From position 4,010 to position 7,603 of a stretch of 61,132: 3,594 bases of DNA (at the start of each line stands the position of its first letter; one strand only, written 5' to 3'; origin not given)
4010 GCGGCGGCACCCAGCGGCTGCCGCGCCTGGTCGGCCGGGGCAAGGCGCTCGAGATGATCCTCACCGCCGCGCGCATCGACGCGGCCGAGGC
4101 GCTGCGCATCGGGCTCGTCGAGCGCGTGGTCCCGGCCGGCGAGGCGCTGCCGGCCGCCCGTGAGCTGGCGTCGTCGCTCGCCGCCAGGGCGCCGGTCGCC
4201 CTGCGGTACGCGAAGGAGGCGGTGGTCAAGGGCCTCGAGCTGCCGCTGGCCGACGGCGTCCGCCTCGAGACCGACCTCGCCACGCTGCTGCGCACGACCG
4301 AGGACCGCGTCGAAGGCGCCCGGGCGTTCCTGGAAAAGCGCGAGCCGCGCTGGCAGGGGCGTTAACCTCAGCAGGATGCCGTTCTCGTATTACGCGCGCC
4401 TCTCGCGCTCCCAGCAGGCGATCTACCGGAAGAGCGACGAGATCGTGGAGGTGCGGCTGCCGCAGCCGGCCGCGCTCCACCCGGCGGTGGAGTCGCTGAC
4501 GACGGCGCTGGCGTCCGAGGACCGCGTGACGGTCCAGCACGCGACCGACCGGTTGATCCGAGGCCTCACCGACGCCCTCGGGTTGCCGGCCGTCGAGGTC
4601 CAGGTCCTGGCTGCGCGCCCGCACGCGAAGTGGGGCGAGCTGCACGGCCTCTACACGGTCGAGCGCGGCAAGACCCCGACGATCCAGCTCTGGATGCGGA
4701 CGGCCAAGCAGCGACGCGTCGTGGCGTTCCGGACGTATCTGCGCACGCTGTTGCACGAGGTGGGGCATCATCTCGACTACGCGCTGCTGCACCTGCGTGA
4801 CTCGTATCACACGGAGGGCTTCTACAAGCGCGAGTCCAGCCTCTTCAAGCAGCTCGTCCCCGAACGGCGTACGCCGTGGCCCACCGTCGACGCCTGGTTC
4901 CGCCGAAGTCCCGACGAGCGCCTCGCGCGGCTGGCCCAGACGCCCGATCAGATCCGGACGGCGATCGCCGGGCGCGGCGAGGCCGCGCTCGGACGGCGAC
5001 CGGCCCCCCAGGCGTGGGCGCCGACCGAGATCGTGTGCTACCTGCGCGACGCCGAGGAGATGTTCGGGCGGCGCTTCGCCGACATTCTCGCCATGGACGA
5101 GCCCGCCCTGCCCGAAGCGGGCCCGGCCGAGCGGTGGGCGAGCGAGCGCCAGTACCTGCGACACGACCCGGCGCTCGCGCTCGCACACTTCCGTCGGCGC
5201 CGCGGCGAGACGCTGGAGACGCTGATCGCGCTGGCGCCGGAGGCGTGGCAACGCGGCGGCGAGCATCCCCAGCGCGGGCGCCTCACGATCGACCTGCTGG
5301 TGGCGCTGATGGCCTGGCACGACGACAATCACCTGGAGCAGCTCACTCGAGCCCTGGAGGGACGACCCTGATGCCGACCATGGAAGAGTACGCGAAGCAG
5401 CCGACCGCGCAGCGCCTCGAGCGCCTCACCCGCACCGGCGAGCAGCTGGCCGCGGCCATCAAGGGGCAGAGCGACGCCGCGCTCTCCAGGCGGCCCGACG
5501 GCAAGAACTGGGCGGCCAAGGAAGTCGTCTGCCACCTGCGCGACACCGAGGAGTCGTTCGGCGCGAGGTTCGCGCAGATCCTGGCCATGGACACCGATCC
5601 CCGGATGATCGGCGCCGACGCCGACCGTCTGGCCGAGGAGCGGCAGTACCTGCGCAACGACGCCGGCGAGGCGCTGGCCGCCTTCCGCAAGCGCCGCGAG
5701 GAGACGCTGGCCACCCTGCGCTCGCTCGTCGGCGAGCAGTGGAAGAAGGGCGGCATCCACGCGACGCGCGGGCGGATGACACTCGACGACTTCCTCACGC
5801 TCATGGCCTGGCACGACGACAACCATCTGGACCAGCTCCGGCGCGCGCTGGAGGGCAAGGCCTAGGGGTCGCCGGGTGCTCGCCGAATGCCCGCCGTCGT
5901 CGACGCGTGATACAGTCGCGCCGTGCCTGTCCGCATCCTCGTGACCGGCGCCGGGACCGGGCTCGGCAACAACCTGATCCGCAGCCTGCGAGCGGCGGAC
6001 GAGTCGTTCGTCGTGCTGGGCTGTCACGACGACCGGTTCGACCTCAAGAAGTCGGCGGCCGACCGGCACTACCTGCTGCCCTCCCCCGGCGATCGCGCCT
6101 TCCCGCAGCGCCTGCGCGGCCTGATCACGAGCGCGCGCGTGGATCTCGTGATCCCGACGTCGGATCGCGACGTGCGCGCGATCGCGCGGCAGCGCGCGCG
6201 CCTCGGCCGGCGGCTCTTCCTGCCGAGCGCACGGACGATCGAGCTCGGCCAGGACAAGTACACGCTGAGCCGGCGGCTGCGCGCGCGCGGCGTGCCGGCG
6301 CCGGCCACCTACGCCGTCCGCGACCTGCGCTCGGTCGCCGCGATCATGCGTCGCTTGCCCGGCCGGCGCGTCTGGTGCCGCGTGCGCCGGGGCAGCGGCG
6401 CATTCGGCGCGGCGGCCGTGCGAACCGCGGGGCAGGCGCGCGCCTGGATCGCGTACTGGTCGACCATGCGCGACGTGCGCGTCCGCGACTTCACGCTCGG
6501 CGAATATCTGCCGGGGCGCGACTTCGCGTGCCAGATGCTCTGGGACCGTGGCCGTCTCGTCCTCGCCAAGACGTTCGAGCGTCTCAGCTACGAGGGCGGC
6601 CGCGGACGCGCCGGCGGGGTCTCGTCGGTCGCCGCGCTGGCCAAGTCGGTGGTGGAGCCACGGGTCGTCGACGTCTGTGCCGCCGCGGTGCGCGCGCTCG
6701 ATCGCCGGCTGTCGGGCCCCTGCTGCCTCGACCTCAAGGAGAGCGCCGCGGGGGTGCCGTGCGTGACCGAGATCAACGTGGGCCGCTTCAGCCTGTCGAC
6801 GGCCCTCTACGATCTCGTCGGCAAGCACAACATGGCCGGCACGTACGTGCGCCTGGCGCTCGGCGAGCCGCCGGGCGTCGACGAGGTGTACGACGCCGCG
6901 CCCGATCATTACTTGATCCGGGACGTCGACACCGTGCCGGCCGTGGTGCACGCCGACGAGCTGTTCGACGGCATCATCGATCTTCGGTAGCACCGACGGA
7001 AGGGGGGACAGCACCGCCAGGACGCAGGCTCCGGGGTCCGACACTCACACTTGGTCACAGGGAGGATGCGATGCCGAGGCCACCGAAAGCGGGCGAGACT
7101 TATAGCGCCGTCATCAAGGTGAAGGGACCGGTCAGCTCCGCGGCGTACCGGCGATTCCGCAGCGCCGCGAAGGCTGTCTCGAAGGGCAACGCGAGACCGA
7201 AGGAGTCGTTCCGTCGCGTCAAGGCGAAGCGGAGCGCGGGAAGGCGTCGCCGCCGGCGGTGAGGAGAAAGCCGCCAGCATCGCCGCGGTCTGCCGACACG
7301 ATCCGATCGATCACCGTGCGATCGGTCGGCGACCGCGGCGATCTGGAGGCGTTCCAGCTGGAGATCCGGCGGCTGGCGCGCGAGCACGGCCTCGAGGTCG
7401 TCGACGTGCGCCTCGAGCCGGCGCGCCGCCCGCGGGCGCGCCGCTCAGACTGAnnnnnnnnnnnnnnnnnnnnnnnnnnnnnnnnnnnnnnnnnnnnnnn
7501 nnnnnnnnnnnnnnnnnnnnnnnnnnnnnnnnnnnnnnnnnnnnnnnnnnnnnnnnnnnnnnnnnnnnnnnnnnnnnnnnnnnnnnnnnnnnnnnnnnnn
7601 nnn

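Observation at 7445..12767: Candidate undescribed sigma54 sensing module: bEBP fused to a STAND/TPR sensor, with its own UAS, promoter and output genes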

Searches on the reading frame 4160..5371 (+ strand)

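Call 38: search_protein_families(library=pfam, proteins=[window:4160-5371:+], max_evalue=0.01)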
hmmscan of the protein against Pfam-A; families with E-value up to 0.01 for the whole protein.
window:4160-5371:+ (403 aa): 1 family
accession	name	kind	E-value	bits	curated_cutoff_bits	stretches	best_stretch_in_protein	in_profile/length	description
PF12867.12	DinB_2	-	2.3e-12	47.9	24.8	1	258-395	2-128/128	DinB superfamily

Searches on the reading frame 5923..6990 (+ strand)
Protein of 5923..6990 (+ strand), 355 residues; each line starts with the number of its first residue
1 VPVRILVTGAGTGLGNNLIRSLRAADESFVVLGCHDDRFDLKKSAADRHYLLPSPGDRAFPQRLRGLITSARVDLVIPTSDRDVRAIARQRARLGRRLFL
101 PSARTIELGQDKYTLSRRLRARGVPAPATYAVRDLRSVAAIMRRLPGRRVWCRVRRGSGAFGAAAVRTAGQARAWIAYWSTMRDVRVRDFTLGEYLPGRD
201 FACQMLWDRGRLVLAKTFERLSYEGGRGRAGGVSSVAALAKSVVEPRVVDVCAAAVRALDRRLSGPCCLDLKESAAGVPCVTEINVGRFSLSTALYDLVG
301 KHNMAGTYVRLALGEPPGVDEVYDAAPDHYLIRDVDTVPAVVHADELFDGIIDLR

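Call 38: search_protein_families(library=pfam, proteins=[window:5923-6990:+], max_evalue=0.01)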
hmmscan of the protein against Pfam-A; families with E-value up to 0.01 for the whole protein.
window:5923-6990:+ (355 aa): 1 family
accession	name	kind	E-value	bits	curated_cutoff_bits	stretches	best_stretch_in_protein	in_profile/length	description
PF21360.3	PylC-like_N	-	0.0064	17.1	27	0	5-93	1-87/96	PylC-like, N-terminal domain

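Call 87: search_protein_families(library=padloc, proteins=[window:5923-6990:+], max_evalue=0.001)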
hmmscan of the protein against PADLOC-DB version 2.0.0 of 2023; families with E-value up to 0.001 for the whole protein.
window:5923-6990:+ (355 aa): 0 families

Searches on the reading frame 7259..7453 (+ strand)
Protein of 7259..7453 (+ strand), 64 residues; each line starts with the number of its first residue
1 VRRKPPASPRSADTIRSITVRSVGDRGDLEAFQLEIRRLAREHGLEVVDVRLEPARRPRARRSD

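Call 38: search_protein_families(library=pfam, proteins=[window:7259-7453:+], max_evalue=0.01)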
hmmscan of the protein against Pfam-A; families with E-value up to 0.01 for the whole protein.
window:7259-7453:+ (64 aa): 0 families
